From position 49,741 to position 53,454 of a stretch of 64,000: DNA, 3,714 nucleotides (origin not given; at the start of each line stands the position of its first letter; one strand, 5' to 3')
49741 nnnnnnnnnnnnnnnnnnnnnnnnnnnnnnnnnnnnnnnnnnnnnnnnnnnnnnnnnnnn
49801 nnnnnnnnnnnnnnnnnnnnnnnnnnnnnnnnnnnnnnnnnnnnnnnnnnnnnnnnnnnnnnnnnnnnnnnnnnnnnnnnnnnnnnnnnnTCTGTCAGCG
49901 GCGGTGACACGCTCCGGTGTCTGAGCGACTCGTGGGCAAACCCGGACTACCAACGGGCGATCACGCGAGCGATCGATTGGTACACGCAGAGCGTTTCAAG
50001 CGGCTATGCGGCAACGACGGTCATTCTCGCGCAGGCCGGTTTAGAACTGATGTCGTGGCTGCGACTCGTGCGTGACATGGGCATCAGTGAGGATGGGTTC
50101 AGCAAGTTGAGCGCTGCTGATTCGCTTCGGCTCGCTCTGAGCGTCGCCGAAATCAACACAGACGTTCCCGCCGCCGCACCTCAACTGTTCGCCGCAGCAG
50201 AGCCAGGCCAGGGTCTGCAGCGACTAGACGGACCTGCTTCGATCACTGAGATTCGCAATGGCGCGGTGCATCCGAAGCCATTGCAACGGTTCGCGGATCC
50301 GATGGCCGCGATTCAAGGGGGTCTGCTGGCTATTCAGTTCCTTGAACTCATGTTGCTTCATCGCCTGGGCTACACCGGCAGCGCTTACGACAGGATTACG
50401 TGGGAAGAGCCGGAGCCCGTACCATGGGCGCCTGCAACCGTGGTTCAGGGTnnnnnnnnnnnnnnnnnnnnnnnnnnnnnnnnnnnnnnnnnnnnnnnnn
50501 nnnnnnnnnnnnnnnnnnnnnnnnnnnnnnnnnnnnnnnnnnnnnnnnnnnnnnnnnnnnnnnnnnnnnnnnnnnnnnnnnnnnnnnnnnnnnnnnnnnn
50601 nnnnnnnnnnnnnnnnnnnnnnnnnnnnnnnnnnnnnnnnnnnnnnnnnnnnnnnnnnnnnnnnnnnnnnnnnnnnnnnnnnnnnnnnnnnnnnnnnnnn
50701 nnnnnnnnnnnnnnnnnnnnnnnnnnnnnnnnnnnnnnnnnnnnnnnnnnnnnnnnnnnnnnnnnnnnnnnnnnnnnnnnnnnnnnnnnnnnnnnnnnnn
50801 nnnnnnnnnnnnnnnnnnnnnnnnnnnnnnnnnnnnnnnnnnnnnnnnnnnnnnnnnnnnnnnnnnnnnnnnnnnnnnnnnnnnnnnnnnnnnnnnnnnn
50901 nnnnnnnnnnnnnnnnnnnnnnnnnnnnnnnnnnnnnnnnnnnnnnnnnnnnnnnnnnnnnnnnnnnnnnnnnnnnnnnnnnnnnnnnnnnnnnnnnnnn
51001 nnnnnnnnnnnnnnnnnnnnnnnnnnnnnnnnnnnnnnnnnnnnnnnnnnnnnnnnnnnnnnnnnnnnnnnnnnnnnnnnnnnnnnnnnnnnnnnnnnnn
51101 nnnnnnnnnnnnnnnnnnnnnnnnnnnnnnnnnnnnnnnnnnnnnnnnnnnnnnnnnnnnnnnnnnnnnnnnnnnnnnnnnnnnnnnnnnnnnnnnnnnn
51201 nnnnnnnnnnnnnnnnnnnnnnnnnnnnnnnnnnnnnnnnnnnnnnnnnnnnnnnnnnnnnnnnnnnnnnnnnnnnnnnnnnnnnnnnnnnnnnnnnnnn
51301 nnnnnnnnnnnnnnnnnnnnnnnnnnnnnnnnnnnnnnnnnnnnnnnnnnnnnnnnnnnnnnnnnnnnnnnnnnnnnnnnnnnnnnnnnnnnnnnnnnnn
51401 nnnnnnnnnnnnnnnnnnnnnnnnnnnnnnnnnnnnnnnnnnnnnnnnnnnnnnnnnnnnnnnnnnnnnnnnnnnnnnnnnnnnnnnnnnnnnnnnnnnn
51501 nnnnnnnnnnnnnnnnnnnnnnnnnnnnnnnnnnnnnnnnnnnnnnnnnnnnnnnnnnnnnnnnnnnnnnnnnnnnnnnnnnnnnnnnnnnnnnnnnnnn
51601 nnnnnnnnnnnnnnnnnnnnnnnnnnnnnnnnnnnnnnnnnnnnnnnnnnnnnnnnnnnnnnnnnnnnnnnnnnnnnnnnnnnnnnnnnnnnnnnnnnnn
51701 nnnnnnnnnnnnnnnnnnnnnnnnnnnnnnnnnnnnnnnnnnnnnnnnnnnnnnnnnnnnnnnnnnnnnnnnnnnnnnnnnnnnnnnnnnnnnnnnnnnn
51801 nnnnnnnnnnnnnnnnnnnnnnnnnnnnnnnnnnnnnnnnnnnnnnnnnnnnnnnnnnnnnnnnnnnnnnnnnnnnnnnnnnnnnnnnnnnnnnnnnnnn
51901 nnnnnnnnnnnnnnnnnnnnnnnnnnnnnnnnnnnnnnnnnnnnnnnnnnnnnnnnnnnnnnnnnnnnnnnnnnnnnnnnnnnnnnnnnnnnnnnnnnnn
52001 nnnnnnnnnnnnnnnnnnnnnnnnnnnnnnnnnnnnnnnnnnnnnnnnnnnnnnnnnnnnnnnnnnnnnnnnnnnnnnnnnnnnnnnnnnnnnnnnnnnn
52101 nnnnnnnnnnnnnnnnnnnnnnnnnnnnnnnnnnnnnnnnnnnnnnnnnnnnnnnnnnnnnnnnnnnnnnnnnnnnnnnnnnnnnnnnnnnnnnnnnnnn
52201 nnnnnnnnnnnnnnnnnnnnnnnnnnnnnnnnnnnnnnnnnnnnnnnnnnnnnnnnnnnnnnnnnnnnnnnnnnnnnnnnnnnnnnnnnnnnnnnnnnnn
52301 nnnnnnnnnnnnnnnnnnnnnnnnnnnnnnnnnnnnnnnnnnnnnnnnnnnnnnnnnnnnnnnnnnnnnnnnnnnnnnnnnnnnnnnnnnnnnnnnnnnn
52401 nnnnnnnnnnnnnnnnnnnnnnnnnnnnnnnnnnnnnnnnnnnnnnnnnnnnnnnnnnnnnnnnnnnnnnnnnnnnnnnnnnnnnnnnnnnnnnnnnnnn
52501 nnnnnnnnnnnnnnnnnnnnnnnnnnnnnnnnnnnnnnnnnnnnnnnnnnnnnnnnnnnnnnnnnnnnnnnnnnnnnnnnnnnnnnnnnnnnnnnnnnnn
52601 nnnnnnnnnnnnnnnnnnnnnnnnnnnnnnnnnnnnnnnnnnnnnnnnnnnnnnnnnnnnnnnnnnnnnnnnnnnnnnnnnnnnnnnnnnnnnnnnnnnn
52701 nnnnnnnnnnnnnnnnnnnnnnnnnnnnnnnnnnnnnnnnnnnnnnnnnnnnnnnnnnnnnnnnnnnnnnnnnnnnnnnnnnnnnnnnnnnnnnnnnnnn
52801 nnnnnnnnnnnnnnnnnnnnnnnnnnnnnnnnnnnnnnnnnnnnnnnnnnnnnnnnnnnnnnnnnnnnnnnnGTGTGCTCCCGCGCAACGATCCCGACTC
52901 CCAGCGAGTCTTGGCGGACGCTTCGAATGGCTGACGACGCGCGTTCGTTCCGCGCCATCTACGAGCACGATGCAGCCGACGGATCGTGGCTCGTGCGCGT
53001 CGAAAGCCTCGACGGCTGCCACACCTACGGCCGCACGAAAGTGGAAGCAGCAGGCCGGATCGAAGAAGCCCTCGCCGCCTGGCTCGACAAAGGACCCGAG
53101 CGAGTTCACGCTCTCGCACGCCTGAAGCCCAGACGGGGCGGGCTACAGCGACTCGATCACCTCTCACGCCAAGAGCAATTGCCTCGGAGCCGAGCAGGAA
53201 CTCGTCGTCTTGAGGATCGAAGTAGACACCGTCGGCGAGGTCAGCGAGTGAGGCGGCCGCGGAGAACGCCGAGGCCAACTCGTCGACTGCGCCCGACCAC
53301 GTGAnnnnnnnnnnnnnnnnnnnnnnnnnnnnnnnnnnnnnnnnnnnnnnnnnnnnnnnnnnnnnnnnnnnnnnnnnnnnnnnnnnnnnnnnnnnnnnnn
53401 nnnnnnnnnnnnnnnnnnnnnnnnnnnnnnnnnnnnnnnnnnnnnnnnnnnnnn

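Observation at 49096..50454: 452 aa orphan protein downstream of int with a C-terminal HEPN-like Rx4H motif: candidate ApeA-like abortive-infection RNase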

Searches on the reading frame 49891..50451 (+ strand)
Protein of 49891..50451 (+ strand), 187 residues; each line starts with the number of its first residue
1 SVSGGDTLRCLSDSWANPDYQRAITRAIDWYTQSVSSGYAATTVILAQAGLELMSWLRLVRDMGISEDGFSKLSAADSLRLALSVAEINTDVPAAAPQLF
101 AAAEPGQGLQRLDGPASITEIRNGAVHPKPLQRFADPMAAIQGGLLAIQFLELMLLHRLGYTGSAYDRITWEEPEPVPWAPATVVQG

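Call 36: search_solved_structures(query=A2, max_evalue=10, show_alignments=3)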
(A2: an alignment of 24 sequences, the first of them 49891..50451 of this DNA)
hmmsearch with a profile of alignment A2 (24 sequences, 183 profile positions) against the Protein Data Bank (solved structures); distinct sequences matched with E-value up to 10: 8.
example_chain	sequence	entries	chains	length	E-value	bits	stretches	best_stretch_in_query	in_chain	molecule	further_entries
8wef_A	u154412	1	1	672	0.014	18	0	81-123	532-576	MALE DISCOVERER 1-INTERACTING RECEPTOR-LIKE KINASE 2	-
8weh_A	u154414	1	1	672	0.014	18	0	81-123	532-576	MALE DISCOVERER 1-INTERACTING RECEPTOR-LIKE KINASE 2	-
8weg_A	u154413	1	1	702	0.018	17.7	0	81-123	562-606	MALE DISCOVERER 1-INTERACTING RECEPTOR-LIKE KINASE 2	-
8wei_A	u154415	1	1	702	0.018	17.6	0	81-123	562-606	MALE DISCOVERER 1-INTERACTING RECEPTOR-LIKE KINASE 2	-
8yaa_A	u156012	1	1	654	0.045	16.4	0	80-116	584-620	MDIS1-interacting receptor like kinase 2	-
8wec_A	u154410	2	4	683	0.053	16.1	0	80-115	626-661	MDIS1-interacting receptor like kinase 2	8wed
8web_A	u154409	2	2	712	0.066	15.8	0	80-116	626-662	MDIS1-interacting receptor like kinase 2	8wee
1s72_S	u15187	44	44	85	0.49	13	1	54-116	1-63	50S ribosomal protein L23P | 50S ribosomal protein L23 | RPL23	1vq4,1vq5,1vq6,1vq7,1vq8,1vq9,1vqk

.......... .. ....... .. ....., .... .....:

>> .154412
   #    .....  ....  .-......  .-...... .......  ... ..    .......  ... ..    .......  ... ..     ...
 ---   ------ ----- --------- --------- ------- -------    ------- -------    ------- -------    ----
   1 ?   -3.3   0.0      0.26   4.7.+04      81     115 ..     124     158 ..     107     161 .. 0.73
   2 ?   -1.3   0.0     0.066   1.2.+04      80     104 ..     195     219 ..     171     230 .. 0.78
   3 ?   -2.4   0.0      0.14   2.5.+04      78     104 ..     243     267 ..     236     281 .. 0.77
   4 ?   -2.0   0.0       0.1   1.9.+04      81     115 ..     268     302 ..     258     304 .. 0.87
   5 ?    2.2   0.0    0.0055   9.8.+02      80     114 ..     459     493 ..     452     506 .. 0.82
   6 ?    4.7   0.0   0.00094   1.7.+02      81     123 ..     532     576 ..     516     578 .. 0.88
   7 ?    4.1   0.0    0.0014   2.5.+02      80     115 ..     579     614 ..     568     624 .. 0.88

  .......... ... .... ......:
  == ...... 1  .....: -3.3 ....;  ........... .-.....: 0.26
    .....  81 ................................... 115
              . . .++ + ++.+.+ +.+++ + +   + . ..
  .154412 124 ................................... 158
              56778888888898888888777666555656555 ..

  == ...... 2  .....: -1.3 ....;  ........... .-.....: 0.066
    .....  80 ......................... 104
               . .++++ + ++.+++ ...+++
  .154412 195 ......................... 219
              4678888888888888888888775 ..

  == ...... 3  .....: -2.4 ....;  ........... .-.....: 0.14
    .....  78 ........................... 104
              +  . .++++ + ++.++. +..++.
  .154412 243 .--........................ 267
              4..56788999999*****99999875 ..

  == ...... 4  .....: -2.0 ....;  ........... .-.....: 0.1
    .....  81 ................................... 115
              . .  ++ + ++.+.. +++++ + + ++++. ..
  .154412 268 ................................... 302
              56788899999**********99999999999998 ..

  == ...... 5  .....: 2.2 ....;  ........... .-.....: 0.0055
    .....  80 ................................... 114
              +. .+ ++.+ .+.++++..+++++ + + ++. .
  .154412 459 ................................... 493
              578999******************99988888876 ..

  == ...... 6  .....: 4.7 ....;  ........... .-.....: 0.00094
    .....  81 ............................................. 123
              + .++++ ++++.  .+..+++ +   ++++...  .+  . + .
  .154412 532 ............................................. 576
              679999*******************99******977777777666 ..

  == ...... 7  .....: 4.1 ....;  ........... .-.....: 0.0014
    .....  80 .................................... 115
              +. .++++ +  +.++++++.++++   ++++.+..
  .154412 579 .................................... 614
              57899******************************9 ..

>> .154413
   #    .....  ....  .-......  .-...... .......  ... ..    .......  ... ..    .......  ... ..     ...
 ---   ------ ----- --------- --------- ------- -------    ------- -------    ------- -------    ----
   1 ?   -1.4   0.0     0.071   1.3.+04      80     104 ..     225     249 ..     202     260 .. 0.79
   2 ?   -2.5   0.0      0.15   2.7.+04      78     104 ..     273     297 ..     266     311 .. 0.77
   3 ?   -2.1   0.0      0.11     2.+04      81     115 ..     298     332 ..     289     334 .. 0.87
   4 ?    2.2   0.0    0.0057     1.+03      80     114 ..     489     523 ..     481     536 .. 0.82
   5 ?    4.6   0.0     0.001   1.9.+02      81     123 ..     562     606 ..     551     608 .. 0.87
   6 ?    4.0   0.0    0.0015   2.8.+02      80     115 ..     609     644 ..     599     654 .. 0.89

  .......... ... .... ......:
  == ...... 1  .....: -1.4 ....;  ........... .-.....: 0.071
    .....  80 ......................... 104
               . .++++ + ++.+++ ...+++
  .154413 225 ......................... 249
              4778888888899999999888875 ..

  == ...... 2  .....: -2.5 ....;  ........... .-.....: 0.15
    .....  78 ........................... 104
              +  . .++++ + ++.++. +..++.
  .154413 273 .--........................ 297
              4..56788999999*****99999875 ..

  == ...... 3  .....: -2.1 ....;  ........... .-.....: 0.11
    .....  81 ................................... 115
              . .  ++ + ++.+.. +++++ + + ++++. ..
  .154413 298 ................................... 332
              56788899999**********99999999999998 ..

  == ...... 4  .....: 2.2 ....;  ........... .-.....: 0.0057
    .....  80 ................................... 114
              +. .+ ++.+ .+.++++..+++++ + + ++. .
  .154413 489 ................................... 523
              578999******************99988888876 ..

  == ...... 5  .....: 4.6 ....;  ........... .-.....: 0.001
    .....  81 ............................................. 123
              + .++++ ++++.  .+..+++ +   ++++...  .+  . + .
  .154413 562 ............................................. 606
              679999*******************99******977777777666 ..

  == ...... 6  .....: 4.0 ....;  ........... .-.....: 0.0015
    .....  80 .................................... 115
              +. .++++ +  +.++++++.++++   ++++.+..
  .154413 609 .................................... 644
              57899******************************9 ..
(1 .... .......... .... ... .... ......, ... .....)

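Call 41: predict_structure(alignment_id=A2)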
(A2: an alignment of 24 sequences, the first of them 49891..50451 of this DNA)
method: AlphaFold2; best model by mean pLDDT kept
length: 187 residues; sequences in the alignment: 24
mean_pLDDT: 94.4   pTM: 0.90
mean pLDDT of the five models: 94.4, 93.3, 93.3, 93.2, 92.2
residues with pLDDT >= 90: 171; 70-90: 10; 50-70: 4; < 50: 2
segments of 3 or more residues with pLDDT < 50: none
pLDDT, mean of each block of 10 residues (from residue 1): 82 91 96 96 97 97 97 98 98 98 95 98 96 95 98 96 94 94 66
secondary structure, 60 per line:
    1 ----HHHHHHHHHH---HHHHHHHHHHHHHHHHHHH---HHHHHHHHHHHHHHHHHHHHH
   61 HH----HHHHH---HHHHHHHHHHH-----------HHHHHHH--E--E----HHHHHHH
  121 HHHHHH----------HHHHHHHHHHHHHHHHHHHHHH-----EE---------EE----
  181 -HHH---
elements in order: H5-14 H18-36 H40-62 H67-71 H75-85 H97-103 H114-126 H137-158

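Call 45: fold_search(model_id=the predicted structure, library=pdb)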
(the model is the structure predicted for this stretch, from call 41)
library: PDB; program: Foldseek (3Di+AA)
matches with E <= 10: 69; with E <= 0.001: 0
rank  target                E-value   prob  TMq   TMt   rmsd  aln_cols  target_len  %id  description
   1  6xz3                  7.8e-01  0.28  0.25  0.33   9.2       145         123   13  Crystal structure of TLNRD1 4-helix bundle (released 2020-05-27)
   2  1bge_B                9.0e-01  0.20  0.25  0.28  14.6       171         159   13  CRYSTAL STRUCTURE OF CANINE AND BOVINE GRANULOCYTE-COLONY STIMULATING FACTOR (G-CSF) (released 1993-10-31)
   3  8pe3_A                9.4e-01  0.72  0.41  0.22   8.6       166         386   17  Structure of Csm6' from Streptococcus thermophilus in complex with cyclic hexa-adenylate (cA6) (released 2023-10-04)
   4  9fks_i                1.4e+00  0.18  0.27  0.21  11.4       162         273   11  Respiratory supercomplex CIII2-CIV2 from alphaproteobacterium (released 2025-12-17)
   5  4irv_A                1.6e+00  0.04  0.14  0.14  17.9       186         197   10  Structure of the Helicobacter pylori CagA Oncogene Bound to the Human Tumor Suppressor Apoptosis-stimulating Protein o (released 2014-01-15)
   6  1wol                  1.8e+00  0.44  0.35  0.50   6.4       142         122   15  Crystal Structure of ST0689, an archaeal HEPN homologue (released 2005-11-22)
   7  1bgc                  1.8e+00  0.11  0.20  0.24  14.6       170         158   14  CRYSTAL STRUCTURE OF CANINE AND BOVINE GRANULOCYTE-COLONY STIMULATING FACTOR (G-CSF) (released 1993-10-31)
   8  4nqf_A                2.0e+00  0.25  0.33  0.40   9.2       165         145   13  Crystal structure of HEPN domain protein (released 2014-03-26)
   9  1bgd                  2.0e+00  0.12  0.24  0.27  14.6       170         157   12  CRYSTAL STRUCTURE OF CANINE AND BOVINE GRANULOCYTE-COLONY STIMULATING FACTOR (G-CSF) (released 1993-10-31)
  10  1rhg_A                2.3e+00  0.09  0.21  0.25  16.6       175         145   13  THE STRUCTURE OF GRANULOCYTE-COLONY-STIMULATING FACTOR AND ITS RELATIONSHIP TO THOSE OF OTHER GROWTH FACTORS (released 1994-01-31)
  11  1wty_A                2.5e+00  0.35  0.37  0.53   7.2       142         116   15  Crystal structure of a probable nucleotidyl transferase protein from thermus thermophilus HB8 (released 2004-12-07)
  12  1bge_A                2.5e+00  0.12  0.25  0.28  14.5       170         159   12  CRYSTAL STRUCTURE OF CANINE AND BOVINE GRANULOCYTE-COLONY STIMULATING FACTOR (G-CSF) (released 1993-10-31)
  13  4nqf_B                2.6e+00  0.41  0.42  0.49   7.5       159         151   12  Crystal structure of HEPN domain protein (released 2014-03-26)
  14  6nsj_A                2.6e+00  0.06  0.19  0.20  16.8       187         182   13  CryoEM structure of Helicobacter pylori urea channel in closed state (released 2019-04-03)
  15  8f4r_B                2.8e+00  0.02  0.14  0.04  18.3       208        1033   10  Gentamicin bound aminoglycoside efflux pump AcrD (released 2022-12-28)
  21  7bxo_F                4.6e+00  0.18  0.35  0.48   7.8       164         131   11  Crystal structure of the toxin-antitoxin with AMP-PNP (released 2020-09-30)
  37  2q00_B                6.8e+00  0.20  0.40  0.56   5.7       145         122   10  Crystal structure of the P95883_SULSO protein from Sulfolobus solfataricus. NESG target SsR10. (released 2007-05-29)
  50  2q00_A                8.6e+00  0.08  0.26  0.38   9.8       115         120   14  Crystal structure of the P95883_SULSO protein from Sulfolobus solfataricus. NESG target SsR10. (released 2007-05-29)
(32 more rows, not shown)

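Call 49: search_protein_families(library=pfam, alignment_id=A2, max_evalue=10)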
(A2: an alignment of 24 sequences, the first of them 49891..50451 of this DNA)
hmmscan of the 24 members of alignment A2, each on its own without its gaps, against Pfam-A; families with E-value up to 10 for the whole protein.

A. member 1, window:49891-50451:+ (187 aa): 0 families

B. families by the number of members that match (of 24 scanned): 4 families
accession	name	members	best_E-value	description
PF18739.6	HEPN_Apea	1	0.073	Apea-like HEPN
PF19115.5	DUF5800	1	0.24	Family of unknown function (DUF5800)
PF13643.11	DUF4145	1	0.27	Domain of unknown function (DUF4145)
PF14688.11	DUF4461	1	0.28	Domain of unknown function (DUF4461)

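Call 67: fold_search(model_id=the predicted structure, library=viral)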
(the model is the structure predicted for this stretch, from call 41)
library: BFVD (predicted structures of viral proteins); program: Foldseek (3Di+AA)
matches with E <= 10: 106; with E <= 0.001: 0
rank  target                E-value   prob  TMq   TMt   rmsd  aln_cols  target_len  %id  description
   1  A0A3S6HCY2            2.0e-01  0.97  0.48  0.41  12.7       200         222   10  (no name in the UniProt tables at hand)
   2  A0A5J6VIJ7            4.9e-01  0.14  0.20  0.13  14.3       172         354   14  Ankyrin repeat containing protein [Megaviridae environmental sample]
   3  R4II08                7.1e-01  0.44  0.35  0.16   8.4       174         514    9  (no name in the UniProt tables at hand)
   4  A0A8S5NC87            9.1e-01  0.30  0.32  0.31   8.6       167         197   12  Uncharacterized protein [Siphoviridae sp. ctwWa4]
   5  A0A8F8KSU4            1.1e+00  0.09  0.18  0.18  16.9       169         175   12  Cyclin-dependent kinase 1 [Clandestinovirus]
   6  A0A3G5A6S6            1.5e+00  0.14  0.23  0.14  11.3       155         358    9  HNH endonuclease [Hyperionvirus sp.]
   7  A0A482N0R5            2.0e+00  0.08  0.23  0.21  15.7       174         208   11  Uncharacterized protein [Escherichia phage vB_EcoM_KWBSE43-6]
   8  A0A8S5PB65            2.0e+00  0.08  0.23  0.22  16.5       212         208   11  MAE-28990/MAE-18760-like HEPN domain-containing protein [Phage sp. ctPtC7]
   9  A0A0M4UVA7            2.2e+00  0.28  0.26  0.40  11.8       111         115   19  (no name in the UniProt tables at hand)
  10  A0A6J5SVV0            2.2e+00  0.10  0.22  0.16  16.1       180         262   14  Uncharacterized protein [uncultured Caudovirales phage]
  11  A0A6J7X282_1          2.3e+00  0.06  0.22  0.07  19.8       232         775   12  Uncharacterized protein [uncultured Caudovirales phage]
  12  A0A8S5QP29            2.6e+00  0.06  0.20  0.16  21.0       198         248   13  Uncharacterized protein [Siphoviridae sp. ctWhx86]
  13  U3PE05                2.8e+00  0.35  0.37  0.31   6.7       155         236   15  (no name in the UniProt tables at hand)
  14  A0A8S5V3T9            2.8e+00  0.21  0.37  0.25   9.1       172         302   12  Uncharacterized protein [Siphoviridae sp. cttKr9]
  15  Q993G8                2.8e+00  0.09  0.25  0.11  13.7       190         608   14  ORF42 [callitrichine gammaherpesvirus 3]
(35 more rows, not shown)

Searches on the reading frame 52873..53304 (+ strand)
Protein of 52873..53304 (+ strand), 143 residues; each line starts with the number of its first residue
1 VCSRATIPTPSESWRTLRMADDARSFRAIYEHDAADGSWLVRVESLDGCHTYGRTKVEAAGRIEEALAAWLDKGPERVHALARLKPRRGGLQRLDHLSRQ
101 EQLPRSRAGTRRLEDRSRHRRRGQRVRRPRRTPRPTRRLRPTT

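Call 3: search_protein_families(library=pfam, proteins=[window:52873-53304:+], max_evalue=0.1)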
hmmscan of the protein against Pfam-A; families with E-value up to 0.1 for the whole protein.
window:52873-53304:+ (143 aa): 2 families
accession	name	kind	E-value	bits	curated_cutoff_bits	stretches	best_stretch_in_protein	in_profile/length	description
PF21748.3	UPF0150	-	0.0031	17.8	27.3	1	27-72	9-54/64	UPF0150-like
PF15919.11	HicB_lk_antitox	-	0.0095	16.5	27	1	32-73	6-47/123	HicB_like antitoxin of bacterial toxin-antitoxin system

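Call 85: search_protein_families(library=pfam, proteins=[window:52927-53304:+], max_evalue=0.1)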
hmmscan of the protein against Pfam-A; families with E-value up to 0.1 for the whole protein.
window:52927-53304:+ (125 aa): 2 families
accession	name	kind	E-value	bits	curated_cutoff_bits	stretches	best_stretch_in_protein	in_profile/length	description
PF21748.3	UPF0150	-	0.0025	18.1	27.3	1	9-54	9-54/64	UPF0150-like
PF15919.11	HicB_lk_antitox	-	0.0069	17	27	1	14-55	6-47/123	HicB_like antitoxin of bacterial toxin-antitoxin system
